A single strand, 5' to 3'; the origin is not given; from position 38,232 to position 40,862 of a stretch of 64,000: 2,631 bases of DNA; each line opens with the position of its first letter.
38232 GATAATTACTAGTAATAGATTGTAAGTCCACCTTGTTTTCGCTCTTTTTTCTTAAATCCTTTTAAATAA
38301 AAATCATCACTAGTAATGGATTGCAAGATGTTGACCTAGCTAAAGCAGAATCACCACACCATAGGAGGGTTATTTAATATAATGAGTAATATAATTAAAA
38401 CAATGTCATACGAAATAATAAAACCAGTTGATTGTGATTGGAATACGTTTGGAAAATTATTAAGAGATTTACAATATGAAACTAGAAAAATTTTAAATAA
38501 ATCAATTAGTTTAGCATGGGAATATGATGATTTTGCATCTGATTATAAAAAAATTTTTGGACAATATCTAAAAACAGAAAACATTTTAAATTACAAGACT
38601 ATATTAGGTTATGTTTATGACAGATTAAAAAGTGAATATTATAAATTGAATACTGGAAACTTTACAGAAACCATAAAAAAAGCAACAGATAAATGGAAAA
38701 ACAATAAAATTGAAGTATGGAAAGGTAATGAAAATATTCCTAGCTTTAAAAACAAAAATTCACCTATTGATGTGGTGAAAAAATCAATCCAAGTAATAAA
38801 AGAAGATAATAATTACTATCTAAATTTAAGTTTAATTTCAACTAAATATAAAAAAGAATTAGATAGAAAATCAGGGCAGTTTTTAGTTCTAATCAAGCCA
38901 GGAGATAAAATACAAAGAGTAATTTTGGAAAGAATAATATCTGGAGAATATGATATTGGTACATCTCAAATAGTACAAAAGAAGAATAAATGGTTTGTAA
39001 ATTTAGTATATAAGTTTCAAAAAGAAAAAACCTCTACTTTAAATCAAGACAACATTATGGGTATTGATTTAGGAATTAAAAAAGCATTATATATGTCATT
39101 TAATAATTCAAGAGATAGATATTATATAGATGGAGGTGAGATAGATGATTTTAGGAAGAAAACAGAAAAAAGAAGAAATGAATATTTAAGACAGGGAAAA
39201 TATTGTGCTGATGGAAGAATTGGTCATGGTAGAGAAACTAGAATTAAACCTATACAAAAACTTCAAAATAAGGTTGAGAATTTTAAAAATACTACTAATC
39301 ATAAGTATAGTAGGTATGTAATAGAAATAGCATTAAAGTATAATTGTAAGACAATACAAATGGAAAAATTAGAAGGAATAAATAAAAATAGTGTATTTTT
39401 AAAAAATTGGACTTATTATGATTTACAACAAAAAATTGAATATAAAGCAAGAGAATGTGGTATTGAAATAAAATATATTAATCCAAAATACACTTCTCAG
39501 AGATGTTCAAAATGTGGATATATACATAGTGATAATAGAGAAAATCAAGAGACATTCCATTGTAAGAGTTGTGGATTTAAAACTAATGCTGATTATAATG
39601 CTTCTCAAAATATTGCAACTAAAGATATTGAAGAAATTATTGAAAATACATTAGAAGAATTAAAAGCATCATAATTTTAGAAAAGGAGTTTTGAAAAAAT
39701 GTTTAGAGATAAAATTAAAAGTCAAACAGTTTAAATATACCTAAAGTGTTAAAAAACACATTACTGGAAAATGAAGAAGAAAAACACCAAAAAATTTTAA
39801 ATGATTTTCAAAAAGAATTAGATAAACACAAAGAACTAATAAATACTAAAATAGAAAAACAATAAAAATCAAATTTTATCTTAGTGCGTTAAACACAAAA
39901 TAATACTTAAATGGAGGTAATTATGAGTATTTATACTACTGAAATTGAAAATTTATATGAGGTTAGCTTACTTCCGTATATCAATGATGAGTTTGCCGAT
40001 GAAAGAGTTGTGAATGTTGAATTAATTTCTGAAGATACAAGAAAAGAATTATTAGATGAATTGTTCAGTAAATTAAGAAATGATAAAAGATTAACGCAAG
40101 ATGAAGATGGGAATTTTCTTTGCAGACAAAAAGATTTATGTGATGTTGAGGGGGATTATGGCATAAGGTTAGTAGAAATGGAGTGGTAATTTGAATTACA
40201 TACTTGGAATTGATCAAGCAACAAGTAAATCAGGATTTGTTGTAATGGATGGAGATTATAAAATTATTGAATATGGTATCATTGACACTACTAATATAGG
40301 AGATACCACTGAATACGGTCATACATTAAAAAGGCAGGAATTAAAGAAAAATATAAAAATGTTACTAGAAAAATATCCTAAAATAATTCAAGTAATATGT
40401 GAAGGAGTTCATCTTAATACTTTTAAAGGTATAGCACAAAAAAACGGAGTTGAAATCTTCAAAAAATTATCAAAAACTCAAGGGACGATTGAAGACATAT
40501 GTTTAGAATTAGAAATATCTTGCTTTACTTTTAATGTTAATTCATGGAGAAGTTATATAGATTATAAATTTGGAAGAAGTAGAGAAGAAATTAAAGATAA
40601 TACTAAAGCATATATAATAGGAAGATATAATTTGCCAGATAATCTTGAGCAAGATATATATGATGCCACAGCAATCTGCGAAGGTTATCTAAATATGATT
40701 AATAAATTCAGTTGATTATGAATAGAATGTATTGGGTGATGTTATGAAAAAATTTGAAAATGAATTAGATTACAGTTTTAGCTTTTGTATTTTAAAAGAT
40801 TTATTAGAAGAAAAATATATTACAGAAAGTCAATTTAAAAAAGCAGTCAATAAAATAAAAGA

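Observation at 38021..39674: Phage-borne miniature Cas12f-like (type V-F) effector with its own guide-RNA locus and no adaptation module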

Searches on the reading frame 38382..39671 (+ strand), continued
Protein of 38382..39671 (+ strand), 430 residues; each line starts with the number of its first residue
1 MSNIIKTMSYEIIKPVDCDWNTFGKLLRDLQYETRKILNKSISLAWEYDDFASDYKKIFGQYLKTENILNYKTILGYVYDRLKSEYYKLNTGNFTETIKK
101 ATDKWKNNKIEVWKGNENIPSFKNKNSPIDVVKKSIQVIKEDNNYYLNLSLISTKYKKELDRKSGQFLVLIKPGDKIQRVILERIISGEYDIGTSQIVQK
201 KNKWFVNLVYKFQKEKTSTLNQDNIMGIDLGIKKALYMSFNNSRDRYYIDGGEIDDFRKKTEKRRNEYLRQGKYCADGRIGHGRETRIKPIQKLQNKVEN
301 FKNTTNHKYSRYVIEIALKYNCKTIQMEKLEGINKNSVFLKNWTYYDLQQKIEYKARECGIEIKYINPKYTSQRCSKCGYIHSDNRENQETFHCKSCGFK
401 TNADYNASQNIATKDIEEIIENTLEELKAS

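Call 35: find_related_loci(query=A1, collection=viral_contigs, flank=8000)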
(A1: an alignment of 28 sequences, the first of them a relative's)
Query A1 (430 aa) in viral_contigs; peptide patterns used: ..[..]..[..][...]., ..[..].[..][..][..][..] (x = any residue, [..] = any of these).
364 stretches matched a pattern; 278 encode a relative of the query (tblastn E <= 1e-3); the best 80 are kept; 80 distinct loci.
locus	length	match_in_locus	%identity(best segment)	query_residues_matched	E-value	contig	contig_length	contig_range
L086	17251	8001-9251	56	6-424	1e-163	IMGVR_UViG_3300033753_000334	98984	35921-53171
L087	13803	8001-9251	54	6-424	4e-155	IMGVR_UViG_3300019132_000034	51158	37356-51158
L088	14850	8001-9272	56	4-426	6e-154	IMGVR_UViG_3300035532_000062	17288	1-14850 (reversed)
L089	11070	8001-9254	55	6-425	2e-159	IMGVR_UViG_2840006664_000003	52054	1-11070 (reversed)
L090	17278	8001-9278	47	5-430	1e-128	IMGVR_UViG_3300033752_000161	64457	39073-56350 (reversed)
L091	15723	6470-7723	45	4-429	1e-107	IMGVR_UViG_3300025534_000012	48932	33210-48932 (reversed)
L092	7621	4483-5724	44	1-421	3e-107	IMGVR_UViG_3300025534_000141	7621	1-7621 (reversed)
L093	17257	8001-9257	44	6-423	2e-104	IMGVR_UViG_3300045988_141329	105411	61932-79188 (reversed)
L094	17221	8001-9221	44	1-418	9e-104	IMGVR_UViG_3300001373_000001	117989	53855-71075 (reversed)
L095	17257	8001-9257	44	6-423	2e-103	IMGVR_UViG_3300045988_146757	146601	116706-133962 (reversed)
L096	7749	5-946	47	111-427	3e-98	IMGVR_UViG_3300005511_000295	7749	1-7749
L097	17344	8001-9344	42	6-420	2e-96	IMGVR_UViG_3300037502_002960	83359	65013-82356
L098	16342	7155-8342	43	25-416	1e-96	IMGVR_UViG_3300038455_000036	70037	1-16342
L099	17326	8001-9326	40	4-420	1e-92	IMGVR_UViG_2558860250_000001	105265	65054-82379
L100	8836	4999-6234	42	6-417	4e-92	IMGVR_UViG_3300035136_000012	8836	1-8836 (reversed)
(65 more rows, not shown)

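Call 41: list_cluster_members(proteins=[P0001])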
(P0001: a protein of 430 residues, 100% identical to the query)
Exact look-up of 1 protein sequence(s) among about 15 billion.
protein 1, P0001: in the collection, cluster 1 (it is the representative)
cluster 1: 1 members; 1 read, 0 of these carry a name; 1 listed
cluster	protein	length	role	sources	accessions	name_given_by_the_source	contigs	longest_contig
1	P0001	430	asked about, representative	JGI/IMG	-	-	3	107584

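Call 71: find_encoding_contigs(protein=P0004, flank=10000, max_places=1)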
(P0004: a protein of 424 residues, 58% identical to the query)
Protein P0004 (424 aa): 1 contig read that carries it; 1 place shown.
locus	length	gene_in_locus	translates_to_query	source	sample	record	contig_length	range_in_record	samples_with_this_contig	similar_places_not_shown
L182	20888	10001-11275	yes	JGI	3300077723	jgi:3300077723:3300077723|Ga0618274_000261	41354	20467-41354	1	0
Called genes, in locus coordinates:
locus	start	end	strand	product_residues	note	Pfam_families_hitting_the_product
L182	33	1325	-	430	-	PF03453:MoeA_N, PF00994:MoCF_biosynth, PF03454:MoeA_C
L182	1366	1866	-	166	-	PF01967:MoaC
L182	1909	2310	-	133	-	PF06146:PsiE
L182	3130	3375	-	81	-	PF02597:ThiS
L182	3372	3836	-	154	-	PF02391:MoaE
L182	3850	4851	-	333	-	PF04055:Radical_SAM, PF13353:Fer4_12 (weak), PF06463:Mob_synth_C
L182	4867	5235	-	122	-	PF10057:MpsC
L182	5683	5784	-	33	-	-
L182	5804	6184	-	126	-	-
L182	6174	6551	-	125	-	-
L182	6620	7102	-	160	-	PF00149:Metallophos (faint)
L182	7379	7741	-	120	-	PF10502:Peptidase_S26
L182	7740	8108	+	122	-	-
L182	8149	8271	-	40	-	-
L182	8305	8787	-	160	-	-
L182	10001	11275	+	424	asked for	PF01385:OrfB_IS605 (faint), PF07282:Cas12f1-like_TNB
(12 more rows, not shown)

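Call 72: find_encoding_contigs(protein=P0011, flank=10000, max_places=1)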
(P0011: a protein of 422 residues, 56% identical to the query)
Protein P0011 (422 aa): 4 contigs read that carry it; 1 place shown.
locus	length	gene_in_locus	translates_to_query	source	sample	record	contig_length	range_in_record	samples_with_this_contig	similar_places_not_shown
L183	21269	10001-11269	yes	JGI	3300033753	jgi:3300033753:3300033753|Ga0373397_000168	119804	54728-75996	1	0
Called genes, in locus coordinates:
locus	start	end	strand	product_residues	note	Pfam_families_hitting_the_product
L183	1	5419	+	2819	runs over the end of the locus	PF10145:PhageMin_Tail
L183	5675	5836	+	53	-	-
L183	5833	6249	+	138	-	PF02661:Fic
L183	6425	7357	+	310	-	-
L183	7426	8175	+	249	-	-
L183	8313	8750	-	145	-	PF12844:HTH_19, PF13560:HTH_31 (weak), PF01381:HTH_3, PF13443:HTH_26 (weak)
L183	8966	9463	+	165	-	-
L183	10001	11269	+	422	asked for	PF07282:Cas12f1-like_TNB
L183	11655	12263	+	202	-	PF00395:SLH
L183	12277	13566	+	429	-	-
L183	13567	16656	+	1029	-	PF01551:Peptidase_M23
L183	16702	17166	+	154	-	-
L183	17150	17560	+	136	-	-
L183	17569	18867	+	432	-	-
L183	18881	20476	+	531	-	-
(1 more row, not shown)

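Call 73: find_encoding_contigs(protein=P0018, flank=10000, max_places=1)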
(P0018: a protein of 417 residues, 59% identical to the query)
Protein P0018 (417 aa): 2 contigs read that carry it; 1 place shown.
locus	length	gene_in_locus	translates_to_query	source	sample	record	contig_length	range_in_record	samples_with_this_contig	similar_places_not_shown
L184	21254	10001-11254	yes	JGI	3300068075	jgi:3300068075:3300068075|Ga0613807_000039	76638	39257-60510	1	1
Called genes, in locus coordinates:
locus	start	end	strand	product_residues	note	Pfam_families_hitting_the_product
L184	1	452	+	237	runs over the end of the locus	PF01464:SLT (weak)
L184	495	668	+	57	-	-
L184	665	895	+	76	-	-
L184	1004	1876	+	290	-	PF04055:Radical_SAM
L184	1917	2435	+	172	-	-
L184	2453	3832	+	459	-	PF18127:NAMPT_N, PF04095:NAPRTase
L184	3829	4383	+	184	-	PF03358:FMN_red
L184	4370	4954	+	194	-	PF01467:CTP_transf_like (weak)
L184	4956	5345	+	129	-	PF00293:NUDIX, PF14815:NUDIX_4 (weak)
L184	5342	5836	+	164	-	PF18907:DUF5662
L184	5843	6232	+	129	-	PF15891:Nuc_deoxyri_tr2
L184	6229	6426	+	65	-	-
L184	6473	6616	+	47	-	-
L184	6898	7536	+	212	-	-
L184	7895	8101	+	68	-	-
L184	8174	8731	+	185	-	-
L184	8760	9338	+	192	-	-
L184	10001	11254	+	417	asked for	PF07282:Cas12f1-like_TNB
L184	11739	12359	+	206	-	PF10263:SprT-like (weak)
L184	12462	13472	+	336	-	PF13479:AAA_24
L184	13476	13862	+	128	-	PF00436:SSB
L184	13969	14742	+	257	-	-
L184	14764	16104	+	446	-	PF00772:DnaB (weak), PF03796:DnaB_C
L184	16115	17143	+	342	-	PF01807:Zn_ribbon_DnaG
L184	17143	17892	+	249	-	PF12705:PDDEXK_1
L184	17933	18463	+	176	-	PF03161:LAGLIDADG_2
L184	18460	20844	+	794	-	-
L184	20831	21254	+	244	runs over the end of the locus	-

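Call 87: search_dna_similar(query=window:38382-39671:+, collection=phages, mode=protein, max_rows=25, max_evalue=1e-20)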
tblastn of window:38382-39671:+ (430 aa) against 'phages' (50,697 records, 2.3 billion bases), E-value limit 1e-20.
Records with a match: 5; places in all: 5; records where one place covers at least 80% of the query: 4.
Best place of each record, by identity: <60% 5.
By first word of the organism name: Bacillus 2; Bacteriophage 1; Alicyclobacillus 1; Rhodothermus 1.
By host as written in the record: Bacillus sp. MGK1 2; - 1; Alicyclobacillus acidoterrestris MMB007 1; Rhodothermus marinus 1.
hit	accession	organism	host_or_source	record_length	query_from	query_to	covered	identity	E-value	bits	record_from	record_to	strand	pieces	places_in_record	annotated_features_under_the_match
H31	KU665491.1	Bacillus phage Mgbh1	Bacillus sp. MGK1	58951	4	412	95%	43.1%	4e-107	353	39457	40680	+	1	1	transposase-like protein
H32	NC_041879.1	Bacillus phage Mgbh1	Bacillus sp. MGK1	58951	4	412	95%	43.1%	4e-107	353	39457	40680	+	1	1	transposase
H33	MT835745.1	Bacteriophage sp.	human fecal samples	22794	23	415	91%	42.2%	1e-93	314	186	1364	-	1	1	record has no annotation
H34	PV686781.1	Alicyclobacillus phage MMB025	Alicyclobacillus acidoterrestris MMB007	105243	4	413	95%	40.2%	4e-88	298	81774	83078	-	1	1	transposase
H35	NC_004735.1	Rhodothermus phage RM378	Rhodothermus marinus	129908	226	412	43%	32.0%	4e-24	111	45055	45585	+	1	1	transposase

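Call 88: get_annotated_region(hit=H34, flank=4000)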
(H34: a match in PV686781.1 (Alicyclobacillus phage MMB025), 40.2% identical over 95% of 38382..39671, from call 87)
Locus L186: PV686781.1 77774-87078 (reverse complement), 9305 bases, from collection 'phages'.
description: Alicyclobacillus phage MMB025, complete genome.
organism: Alicyclobacillus phage MMB025 (NCBI taxid 3425951)
taxonomy: Viruses
host: Alicyclobacillus acidoterrestris MMB007; source: -; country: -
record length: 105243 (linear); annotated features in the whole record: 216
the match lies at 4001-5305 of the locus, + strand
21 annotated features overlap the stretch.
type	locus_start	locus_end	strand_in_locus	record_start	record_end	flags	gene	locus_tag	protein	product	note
CDS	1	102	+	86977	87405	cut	-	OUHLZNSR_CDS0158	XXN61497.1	hypothetical protein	-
CDS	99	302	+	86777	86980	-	-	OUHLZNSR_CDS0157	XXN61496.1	hypothetical protein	-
CDS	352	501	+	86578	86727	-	-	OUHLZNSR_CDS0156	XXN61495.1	hypothetical protein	-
CDS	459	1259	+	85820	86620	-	-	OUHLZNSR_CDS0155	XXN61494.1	HNH endonuclease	DNA, RNA and nucleotide metabolism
CDS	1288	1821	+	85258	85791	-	-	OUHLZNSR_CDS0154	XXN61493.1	hypothetical protein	-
CDS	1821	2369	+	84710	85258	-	-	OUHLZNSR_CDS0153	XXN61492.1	DNA methyltransferase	-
CDS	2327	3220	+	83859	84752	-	-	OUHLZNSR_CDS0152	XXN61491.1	anti-repressor Ant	transcription regulation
CDS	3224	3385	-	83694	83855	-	-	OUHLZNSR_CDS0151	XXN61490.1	hypothetical protein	-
CDS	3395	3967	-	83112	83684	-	-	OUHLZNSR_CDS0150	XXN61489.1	hypothetical protein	-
repeat_region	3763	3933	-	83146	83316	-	-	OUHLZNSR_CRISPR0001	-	CRISPR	-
CDS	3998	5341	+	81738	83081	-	-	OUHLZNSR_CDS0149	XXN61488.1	transposase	integration and excision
CDS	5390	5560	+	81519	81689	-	-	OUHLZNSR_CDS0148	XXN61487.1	hypothetical protein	-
CDS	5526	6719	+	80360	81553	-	-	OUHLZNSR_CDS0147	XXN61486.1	exonuclease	DNA, RNA and nucleotide metabolism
CDS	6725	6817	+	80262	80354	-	-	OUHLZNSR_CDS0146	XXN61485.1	hypothetical protein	-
CDS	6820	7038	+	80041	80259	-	-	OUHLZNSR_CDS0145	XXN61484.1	hypothetical protein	-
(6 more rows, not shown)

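Call 89: get_annotated_region(hit=H31, flank=4000)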
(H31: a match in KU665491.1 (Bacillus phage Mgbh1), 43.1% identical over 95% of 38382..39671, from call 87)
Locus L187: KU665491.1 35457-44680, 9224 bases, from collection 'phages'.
description: Bacillus phage Mgbh1, complete genome.
organism: Bacillus phage Mgbh1 (NCBI taxid 1796993)
taxonomy: Viruses; Duplodnaviria; Heunggongvirae; Uroviricota; Caudoviricetes; Magadivirus; Magadivirus Mgbh1
host: Bacillus sp. MGK1; source: Lake Magadi sediment; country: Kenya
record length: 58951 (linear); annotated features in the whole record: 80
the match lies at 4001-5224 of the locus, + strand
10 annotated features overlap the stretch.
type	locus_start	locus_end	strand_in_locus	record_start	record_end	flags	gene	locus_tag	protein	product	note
CDS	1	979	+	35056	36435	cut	-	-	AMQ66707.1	DNA helicase-like protein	gp48; RecA-like_NTPase superfamily domain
CDS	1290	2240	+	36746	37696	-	-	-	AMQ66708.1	DNA primase-like protein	gp49; TOPRIM_DnaG_primases domain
CDS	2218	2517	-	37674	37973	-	-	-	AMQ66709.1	hypothetical protein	gp50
CDS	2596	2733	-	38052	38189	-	-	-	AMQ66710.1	hypothetical protein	gp51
CDS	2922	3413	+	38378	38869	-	-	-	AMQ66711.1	hypothetical protein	gp52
CDS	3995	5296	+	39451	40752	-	-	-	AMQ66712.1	transposase-like protein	gp53; tspaseT_teng_C and OrfB_IS605 domains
CDS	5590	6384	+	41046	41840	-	-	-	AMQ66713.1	single-stranded DNA binding-like protein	gp54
CDS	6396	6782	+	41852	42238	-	-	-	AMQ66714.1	hypothetical protein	gp55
CDS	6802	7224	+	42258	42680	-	-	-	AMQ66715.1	hypothetical protein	gp56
CDS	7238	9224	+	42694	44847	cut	-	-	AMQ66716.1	DNA-directed DNA polymerase-like protein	gp57; DnaQ_like_exo superfamily and DNA_pol_A_pol_I_C domains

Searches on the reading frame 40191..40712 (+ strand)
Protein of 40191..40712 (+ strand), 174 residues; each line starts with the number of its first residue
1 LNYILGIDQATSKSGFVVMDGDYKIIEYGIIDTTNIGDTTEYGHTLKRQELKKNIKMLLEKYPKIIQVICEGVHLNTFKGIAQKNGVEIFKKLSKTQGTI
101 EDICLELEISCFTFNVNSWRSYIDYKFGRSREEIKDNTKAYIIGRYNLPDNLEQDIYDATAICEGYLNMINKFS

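Call 21: search_protein_families(library=phrogs, proteins=[window:40191-40712:+], max_evalue=0.00001)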
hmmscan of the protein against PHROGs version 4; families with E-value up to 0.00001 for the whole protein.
window:40191-40712:+ (174 aa): 3 families
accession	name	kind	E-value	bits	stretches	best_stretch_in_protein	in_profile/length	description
phrog_159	-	DNA, RNA and nucleotide metabolism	1.2e-08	35.3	1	3-169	89-249/330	RuvC-like Holliday junction resolvase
phrog_1770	-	DNA, RNA and nucleotide metabolism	3.2e-06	28.2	1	1-136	3-118/158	Holliday junction resolvase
phrog_827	-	DNA, RNA and nucleotide metabolism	7.3e-06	27.2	1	3-163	2-152/161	Holliday junction resolvase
